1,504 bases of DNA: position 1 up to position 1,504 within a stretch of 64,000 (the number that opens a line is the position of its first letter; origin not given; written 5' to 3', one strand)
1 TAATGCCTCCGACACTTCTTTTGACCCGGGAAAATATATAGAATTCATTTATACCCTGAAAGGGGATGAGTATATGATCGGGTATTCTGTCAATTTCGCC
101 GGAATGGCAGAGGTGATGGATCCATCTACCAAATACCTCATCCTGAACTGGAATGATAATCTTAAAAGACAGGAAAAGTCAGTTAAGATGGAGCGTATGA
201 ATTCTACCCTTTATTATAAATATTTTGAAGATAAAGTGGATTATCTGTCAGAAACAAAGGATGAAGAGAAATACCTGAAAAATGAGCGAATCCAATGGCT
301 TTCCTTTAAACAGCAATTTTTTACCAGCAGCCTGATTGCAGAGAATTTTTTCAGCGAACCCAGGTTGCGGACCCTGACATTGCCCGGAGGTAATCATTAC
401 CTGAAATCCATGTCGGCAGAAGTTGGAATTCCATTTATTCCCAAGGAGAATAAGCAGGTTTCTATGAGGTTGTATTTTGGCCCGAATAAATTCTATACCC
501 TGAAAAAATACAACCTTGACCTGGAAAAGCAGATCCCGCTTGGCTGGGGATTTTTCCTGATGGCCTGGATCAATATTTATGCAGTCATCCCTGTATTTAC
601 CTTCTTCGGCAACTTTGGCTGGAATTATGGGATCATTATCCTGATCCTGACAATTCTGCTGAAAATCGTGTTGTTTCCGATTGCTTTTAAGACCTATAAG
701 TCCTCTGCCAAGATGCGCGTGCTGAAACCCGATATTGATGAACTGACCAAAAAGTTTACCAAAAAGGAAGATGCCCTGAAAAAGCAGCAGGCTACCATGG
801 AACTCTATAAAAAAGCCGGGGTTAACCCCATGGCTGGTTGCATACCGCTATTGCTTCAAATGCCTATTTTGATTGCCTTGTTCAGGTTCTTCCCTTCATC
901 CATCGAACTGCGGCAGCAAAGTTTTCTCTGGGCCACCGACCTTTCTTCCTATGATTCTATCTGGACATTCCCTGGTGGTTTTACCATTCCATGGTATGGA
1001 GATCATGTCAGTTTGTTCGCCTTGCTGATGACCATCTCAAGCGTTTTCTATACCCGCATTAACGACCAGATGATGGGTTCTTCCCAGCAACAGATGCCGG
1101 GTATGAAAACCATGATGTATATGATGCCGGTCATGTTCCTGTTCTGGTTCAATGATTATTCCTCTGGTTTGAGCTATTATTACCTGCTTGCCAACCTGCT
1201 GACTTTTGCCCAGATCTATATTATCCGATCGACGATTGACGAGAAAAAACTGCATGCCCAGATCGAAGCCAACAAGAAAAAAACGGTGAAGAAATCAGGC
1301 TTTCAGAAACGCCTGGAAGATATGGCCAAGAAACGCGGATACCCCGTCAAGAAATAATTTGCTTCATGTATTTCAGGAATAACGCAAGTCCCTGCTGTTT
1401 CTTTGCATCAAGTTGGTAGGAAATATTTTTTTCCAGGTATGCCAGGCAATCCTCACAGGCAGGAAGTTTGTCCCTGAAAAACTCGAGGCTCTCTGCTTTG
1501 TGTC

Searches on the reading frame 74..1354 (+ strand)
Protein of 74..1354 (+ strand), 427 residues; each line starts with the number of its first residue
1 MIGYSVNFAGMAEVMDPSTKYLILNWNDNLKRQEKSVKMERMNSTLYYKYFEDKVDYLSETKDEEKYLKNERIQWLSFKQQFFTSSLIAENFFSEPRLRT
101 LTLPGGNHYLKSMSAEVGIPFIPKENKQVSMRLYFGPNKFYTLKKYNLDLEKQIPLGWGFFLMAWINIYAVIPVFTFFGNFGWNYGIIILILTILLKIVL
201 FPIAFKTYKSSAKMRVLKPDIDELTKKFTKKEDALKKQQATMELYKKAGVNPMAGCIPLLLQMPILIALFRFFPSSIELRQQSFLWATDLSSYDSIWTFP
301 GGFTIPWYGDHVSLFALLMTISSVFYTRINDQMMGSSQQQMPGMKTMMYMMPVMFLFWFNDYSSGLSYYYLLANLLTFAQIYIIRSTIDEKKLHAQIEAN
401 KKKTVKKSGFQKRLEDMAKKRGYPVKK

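Call 49: find_encoding_contigs(protein=window:74-1354:+, flank=10000, max_places=3)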
Protein window:74-1354:+ (427 aa): no gene with exactly this product is on record in the collection.
